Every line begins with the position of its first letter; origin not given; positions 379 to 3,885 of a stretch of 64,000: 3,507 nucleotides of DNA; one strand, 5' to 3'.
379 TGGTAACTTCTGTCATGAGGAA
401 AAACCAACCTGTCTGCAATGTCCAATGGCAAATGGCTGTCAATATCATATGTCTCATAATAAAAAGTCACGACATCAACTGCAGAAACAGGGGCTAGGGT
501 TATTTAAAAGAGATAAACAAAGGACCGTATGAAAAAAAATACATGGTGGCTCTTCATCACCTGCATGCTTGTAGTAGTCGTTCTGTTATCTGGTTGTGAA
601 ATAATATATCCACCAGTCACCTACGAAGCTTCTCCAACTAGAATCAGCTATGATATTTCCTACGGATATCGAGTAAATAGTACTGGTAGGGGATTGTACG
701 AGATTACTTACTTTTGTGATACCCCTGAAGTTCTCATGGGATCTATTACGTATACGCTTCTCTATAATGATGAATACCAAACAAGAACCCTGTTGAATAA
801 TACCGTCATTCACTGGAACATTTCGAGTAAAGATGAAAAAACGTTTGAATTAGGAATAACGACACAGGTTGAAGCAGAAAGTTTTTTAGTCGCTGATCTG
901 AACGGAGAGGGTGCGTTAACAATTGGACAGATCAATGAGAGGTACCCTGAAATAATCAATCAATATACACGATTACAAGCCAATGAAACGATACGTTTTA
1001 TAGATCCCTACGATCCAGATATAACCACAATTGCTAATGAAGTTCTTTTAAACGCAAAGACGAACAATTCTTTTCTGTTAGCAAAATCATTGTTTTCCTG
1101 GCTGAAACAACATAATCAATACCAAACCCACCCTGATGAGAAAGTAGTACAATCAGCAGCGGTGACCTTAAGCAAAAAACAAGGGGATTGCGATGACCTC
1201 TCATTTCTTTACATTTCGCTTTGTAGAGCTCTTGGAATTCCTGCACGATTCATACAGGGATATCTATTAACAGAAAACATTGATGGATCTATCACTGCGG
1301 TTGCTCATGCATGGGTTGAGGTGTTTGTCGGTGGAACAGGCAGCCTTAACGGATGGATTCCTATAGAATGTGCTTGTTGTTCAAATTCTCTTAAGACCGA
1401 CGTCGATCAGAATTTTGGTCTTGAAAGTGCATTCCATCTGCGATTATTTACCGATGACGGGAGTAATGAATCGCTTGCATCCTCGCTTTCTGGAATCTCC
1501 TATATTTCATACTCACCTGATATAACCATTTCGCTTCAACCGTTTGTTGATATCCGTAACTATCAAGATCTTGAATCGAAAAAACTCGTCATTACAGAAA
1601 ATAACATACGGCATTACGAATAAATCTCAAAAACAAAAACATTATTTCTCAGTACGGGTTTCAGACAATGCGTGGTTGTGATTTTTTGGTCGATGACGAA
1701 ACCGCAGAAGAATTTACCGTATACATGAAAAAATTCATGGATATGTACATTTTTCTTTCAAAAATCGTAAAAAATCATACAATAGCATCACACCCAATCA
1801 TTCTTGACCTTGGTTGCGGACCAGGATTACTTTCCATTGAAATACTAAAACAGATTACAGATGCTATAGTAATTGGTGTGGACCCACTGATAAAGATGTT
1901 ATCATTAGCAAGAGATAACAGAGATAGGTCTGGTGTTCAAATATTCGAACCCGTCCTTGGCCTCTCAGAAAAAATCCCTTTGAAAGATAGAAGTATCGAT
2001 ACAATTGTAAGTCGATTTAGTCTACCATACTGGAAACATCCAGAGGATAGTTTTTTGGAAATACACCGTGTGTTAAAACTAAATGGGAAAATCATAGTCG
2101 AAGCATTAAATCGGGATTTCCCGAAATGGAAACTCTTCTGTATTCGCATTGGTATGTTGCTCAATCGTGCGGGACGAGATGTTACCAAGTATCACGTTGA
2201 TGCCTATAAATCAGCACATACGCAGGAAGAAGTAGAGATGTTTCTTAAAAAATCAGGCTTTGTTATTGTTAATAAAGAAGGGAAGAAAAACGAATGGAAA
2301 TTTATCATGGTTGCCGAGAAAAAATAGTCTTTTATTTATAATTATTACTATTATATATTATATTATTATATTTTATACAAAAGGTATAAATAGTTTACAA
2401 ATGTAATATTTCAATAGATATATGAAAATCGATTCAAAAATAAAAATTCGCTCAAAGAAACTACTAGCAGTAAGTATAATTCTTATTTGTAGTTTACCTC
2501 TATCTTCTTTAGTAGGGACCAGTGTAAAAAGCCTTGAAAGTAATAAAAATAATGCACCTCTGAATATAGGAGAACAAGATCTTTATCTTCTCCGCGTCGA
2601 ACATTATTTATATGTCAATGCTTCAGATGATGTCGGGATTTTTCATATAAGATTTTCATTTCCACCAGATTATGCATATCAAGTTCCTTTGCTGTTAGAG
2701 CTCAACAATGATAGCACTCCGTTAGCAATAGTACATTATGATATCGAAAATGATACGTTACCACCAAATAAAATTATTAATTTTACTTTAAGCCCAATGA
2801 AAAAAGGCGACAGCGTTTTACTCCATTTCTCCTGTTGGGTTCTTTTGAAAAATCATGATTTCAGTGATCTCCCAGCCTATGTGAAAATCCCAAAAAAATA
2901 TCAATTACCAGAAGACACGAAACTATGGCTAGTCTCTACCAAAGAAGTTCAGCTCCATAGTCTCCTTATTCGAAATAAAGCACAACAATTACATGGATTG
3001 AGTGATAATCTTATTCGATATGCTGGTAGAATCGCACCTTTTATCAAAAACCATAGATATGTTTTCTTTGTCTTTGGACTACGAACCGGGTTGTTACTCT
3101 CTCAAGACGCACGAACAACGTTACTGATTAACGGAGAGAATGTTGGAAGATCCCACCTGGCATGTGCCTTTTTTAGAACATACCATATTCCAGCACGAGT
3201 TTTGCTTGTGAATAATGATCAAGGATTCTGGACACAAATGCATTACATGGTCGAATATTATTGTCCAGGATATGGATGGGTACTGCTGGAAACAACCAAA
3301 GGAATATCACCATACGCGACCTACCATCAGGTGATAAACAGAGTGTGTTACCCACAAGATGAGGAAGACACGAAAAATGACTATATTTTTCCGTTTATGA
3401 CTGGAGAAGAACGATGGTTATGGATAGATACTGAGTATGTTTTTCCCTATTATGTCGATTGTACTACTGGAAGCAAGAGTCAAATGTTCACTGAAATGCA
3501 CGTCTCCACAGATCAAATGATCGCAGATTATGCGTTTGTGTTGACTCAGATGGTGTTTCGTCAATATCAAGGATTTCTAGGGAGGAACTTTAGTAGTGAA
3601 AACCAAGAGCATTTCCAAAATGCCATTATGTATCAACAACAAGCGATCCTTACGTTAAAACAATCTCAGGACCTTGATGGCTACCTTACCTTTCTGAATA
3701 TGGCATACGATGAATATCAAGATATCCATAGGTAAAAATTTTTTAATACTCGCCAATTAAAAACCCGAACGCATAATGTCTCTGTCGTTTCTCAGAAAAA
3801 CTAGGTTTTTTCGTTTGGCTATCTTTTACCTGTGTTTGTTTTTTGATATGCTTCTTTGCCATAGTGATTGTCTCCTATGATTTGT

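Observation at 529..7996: Envelope cluster: two secreted transglutaminase-like proteins with an extracytoplasmic thiol-redox relay, flanking a cytoplasmic E1/ThiS-like pair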

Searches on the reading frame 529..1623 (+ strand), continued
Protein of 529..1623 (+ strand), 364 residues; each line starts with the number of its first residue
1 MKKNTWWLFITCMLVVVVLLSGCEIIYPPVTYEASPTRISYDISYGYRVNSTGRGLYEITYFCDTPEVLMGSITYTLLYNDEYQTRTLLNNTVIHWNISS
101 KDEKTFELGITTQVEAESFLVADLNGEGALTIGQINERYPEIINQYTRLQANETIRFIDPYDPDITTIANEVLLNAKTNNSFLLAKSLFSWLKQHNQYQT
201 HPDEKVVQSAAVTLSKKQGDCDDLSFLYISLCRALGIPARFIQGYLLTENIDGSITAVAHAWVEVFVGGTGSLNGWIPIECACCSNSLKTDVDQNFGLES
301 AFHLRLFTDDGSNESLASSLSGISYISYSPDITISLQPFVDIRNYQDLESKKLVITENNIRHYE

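Call 59: predict_structure(alignment_id=A6)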
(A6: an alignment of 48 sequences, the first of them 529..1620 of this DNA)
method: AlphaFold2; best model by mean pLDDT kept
length: 364 residues; sequences in the alignment: 48
mean_pLDDT: 88.1   pTM: 0.84
mean pLDDT of the five models: 88.1, 87.3, 86.8, 81.9, 81.0
residues with pLDDT >= 90: 219; 70-90: 119; 50-70: 20; < 50: 6
segments of 3 or more residues with pLDDT < 50: 22-25
pLDDT, mean of each block of 10 residues (from residue 1): 65 76 59 90 96 93 89 95 89 92 92 91 84 94 93 89 98 95 96 93 79 94 96 97 91 89 87 81 85 80 88 75 87 93 95 84 86
secondary structure, 60 per line:
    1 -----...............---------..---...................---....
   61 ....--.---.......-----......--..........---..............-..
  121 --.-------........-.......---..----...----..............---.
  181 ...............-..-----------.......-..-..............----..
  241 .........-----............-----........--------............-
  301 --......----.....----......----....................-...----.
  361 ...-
elements in order: H6-20 E35-53 E57-64 E71-77 E83-88 E91-100 E104-117 H132-138 H140-146 E156-158 H163-176 H181-195 H210-216 H221-234 E239-249 E255-266 H272-275 E276-279 H288-297 E303-308 H313-317 E322-327 E332-351 E353-355 E360-363

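Call 61: fold_search(model_id=the predicted structure, library=pdb)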
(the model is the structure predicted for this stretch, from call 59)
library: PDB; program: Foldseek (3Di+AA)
matches with E <= 10: 662; with E <= 0.001: 32
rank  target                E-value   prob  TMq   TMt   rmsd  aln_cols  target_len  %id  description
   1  3isr_C                9.8e-14  1.00  0.46  0.57   7.6       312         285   16  The Crystal Structure of a Putative Cysteine Protease from Cytophaga hutchinsonii to 1.9A (released 2009-09-08)
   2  3isr_A                1.7e-13  1.00  0.45  0.54   7.8       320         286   15  The Crystal Structure of a Putative Cysteine Protease from Cytophaga hutchinsonii to 1.9A (released 2009-09-08)
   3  3isr_B                2.2e-12  1.00  0.46  0.56   8.4       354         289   14  The Crystal Structure of a Putative Cysteine Protease from Cytophaga hutchinsonii to 1.9A (released 2009-09-08)
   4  6g4h                  1.5e-06  1.00  0.33  0.42  11.3       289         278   15  Crystal structure of the periplasmic domain of TgpA from Pseudomonas aeruginosa bound to ethylmercury (released 2019-04-10)
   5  9bc3_A                2.4e-06  1.00  0.31  0.27  27.8       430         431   11  Transglutaminase 2 - Alternate state (released 2024-07-03)
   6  6g49                  4.7e-06  1.00  0.34  0.41  11.5       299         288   15  Crystal structure of the periplasmic domain of TgpA from Pseudomonas aeruginosa (released 2019-04-10)
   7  9crn                  5.3e-06  1.00  0.28  0.28   8.3       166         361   17  Crystal structure of Streptococcus pyogenes TglA (released 2024-08-14)
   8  8rmy_D                5.3e-06  1.00  0.32  0.26  22.4       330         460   13  Transglutaminase 3 in complex with inhibitor Z-don and DH patient-derived Fab DH63-A02 (released 2025-03-12)
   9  9bc4_A                1.0e-05  1.00  0.31  0.27  27.7       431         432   11  Transglutaminase 2 - Intermediate State (released 2024-07-03)
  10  8rmx_A                1.4e-05  1.00  0.34  0.27  22.4       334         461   13  Transglutaminase 3 in complex with DH patient-derived Fab DH63-A02 (released 2025-03-12)
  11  8oxx_A                1.4e-05  1.00  0.32  0.26  22.4       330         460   12  Transglutaminase 3 in complex with inhibitor Z-don and DH patient-derived Fab DH63-B02 (released 2023-10-18)
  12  9a3v_A                1.8e-05  1.00  0.31  0.18  26.8       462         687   11  Predicted model of tissue transglutaminase 2 (TG2) in complex with plasma fibronectin type III modules 14 and 15 (FNII (released 2024-02-02)
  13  8rmx_D                2.4e-05  1.00  0.33  0.27  22.4       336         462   12  Transglutaminase 3 in complex with DH patient-derived Fab DH63-A02 (released 2025-03-12)
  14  3kd4_A                3.3e-05  1.00  0.26  0.20  14.9       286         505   10  CRYSTAL STRUCTURE OF A PUTATIVE PROTEASE (BDI_1141) FROM PARABACTEROIDES DISTASONIS ATCC 8503 AT 2.00 A RESOLUTION (released 2009-11-24)
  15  1l9m_B                4.3e-05  1.00  0.33  0.19  22.6       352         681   12  Three-dimensional structure of the human transglutaminase 3 enzyme: binding of calcium ions change structure for activ (released 2002-05-29)
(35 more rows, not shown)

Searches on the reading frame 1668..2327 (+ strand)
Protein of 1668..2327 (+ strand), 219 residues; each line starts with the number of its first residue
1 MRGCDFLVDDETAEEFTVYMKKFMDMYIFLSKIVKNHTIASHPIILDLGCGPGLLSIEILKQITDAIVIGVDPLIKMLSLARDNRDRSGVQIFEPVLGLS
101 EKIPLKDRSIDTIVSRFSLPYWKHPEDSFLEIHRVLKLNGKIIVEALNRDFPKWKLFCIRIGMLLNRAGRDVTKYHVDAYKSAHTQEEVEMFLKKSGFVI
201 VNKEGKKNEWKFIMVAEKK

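Call 3: search_protein_families(library=pfam, proteins=[window:1668-2327:+], max_evalue=0.01)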
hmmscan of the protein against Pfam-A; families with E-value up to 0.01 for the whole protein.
window:1668-2327:+ (219 aa): 11 families
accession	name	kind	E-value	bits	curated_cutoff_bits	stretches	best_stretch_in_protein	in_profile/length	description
PF08241.18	Methyltransf_11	-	8e-18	65.3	21.2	1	46-144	1-95/95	Methyltransferase domain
PF13649.12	Methyltransf_25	-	1.1e-15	58.5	27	1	45-140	1-97/97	Methyltransferase domain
PF13847.12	Methyltransf_31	-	1.3e-14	54.5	27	1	44-151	6-118/145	Methyltransferase domain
PF01209.24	Ubie_methyltran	-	5.9e-10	39.3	20.1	1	35-202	41-217/233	ubiE/COQ5 methyltransferase family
PF08242.18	Methyltransf_12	-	8.2e-10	39.7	30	1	46-142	1-98/98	Methyltransferase domain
PF13489.12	Methyltransf_23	-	1.9e-09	37.9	27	1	39-201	20-162/164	Methyltransferase domain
PF05175.20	MTS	-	2.9e-05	24.2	23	1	36-115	30-104/170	Methyltransferase small domain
PF08003.17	Methyltransf_9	-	4.9e-05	22.9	23.8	1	43-147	117-220/315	Protein of unknown function (DUF1698)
PF05148.21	Methyltransf_8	-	0.00056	20.3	27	1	101-163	114-175/219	Hypothetical methyltransferase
PF06325.19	PrmA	-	0.0012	18.9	22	1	42-115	162-232/296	Ribosomal protein L11 methyltransferase (PrmA)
PF20922.3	Anamorsin_N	-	0.0022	18.2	27.1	0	104-145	46-88/163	Anamorsin, N-terminal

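Call 4: search_protein_families(library=ncbifam, proteins=[window:1668-2327:+], max_evalue=0.01)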
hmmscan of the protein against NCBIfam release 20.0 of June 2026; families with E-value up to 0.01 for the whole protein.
window:1668-2327:+ (219 aa): 37 families (the best 25 are shown)
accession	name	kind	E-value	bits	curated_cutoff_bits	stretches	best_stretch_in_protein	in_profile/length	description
NF045667.1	MTase_DVU1556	equivalog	2.1e-15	56.8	155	1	34-211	15-173/213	DVU_1556 family methyltransferase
NF008823.0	PRK11873.1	subfamily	1.5e-14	54.2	263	1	43-145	79-182/272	arsenite methyltransferase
TIGR01934.1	MenG_MenH_UbiE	subfamily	1.8e-13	50.3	158.35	1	33-205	31-210/223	ubiquinone/menaquinone biosynthesis methyltransferase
NF001244.0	PRK00216.1-5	equivalog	2.4e-13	49.9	216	1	32-218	39-235/236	bifunctional demethylmenaquinone methyltransferase/2-methoxy-6-polyprenyl-1,4-benzoquinol methylase UbiE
TIGR02072.1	BioC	equivalog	1.3e-12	48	184.95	1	30-144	23-132/244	malonyl-ACP O-methyltransferase BioC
NF052510.1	methyltran_MpqE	exception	2.8e-11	43.2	335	1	34-202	39-218/234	methyl-plastoquinone biosynthesis methyltransferase MpqE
TIGR01983.1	UbiG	equivalog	1.7e-10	40.6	102.95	1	40-205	48-207/228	bifunctional 2-polyprenyl-6-hydroxyphenol methylase/3-demethylubiquinol 3-O-methyltransferase UbiG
NF047649.1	MTase_UXPK_star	exception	1.7e-09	37.1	460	1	44-144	80-181/283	methyltransferase/UXPK-star double selenoprotein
NF043040.1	corrin_prot_MT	hypoth_equivalog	6.2e-09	35.6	180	1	38-216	38-214/216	corrinoid protein-associated methyltransferase CpaM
NF041536.1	ArsM_DUF2284_UU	exception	1.8e-08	33.2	575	1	40-144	75-180/459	arsenite methyltransferase/DUF2284 domain selenoprotein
NF004452.0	PRK05785.1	equivalog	4.7e-08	32.8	207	1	42-137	52-138/228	hypothetical protein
NF001242.0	PRK00216.1-3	equivalog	7.2e-08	32.1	351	1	43-201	72-240/258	bifunctional demethylmenaquinone methyltransferase/2-methoxy-6-polyprenyl-1,4-benzoquinol methylase UbiE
TIGR03534.1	RF_mod_PrmC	equivalog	7.8e-08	32.1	199.1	1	40-115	87-162/253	peptide chain release factor N(5)-glutamine methyltransferase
NF001240.0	PRK00216.1-1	equivalog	8.8e-08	31.5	378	1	39-170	61-196/251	bifunctional demethylmenaquinone methyltransferase/2-methoxy-6-polyprenyl-1,4-benzoquinol methylase UbiE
NF041537.1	ArsM_AhpD_UU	exception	1.6e-07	30.5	510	1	38-144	73-180/345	arsenite methyltransferase/AhpD domain selenoprotein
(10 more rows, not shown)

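Call 56: search_protein_families(library=padloc, proteins=[window:1668-2327:+], max_evalue=0.001)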
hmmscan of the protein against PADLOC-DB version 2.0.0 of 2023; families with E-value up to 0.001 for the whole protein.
window:1668-2327:+ (219 aa): 1 family
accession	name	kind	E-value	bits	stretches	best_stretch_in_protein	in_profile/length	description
PDLC04134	mad2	-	7.4e-16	56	1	31-154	281-404/492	mads_2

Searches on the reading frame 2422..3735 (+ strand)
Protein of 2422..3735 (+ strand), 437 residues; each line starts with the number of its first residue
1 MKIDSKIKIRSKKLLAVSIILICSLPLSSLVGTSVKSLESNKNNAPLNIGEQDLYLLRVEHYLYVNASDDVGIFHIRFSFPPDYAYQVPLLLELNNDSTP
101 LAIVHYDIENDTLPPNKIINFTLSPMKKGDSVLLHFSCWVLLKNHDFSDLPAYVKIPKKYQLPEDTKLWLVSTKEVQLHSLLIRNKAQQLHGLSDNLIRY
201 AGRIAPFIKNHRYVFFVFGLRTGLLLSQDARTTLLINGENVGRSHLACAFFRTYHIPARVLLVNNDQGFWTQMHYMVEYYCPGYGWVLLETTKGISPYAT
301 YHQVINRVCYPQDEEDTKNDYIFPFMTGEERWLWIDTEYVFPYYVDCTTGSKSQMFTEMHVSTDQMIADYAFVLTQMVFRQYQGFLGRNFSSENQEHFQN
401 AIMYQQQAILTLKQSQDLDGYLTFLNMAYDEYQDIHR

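Call 3: search_protein_families(library=pfam, proteins=[window:2422-3735:+], max_evalue=0.01)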
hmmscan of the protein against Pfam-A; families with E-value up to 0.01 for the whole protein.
window:2422-3735:+ (437 aa): 1 family
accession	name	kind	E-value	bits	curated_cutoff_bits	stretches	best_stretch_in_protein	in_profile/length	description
PF01841.26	Transglut_core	-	1.3e-06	29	23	1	237-290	51-107/108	Transglutaminase-like superfamily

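Call 4: search_protein_families(library=ncbifam, proteins=[window:2422-3735:+], max_evalue=0.01)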
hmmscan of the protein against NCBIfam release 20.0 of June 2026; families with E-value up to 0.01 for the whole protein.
window:2422-3735:+ (437 aa): 0 families

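Call 22: search_solved_structures(query=A2, max_evalue=1, show_alignments=2)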
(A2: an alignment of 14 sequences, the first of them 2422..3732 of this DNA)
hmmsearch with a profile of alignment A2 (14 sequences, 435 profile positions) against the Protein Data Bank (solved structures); distinct sequences matched with E-value up to 1: 1.
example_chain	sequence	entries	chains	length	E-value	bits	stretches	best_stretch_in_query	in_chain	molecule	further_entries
3p02_A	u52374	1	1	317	0.13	14.3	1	70-112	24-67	Uncharacterized protein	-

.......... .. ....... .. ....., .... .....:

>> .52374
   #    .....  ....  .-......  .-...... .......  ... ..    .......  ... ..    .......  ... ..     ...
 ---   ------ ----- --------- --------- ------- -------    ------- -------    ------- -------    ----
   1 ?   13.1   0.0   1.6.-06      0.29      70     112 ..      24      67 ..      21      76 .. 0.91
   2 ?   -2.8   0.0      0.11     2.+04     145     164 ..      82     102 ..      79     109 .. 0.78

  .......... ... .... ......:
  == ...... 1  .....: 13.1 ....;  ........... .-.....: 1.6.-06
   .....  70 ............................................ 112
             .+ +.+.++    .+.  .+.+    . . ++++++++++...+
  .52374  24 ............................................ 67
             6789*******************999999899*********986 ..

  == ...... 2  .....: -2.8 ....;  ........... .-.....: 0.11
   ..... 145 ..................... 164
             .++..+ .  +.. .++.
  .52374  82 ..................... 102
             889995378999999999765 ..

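Call 56: search_protein_families(library=padloc, proteins=[window:2422-3735:+], max_evalue=0.001)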
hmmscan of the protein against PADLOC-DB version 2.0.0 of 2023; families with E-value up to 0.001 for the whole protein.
window:2422-3735:+ (437 aa): 0 families
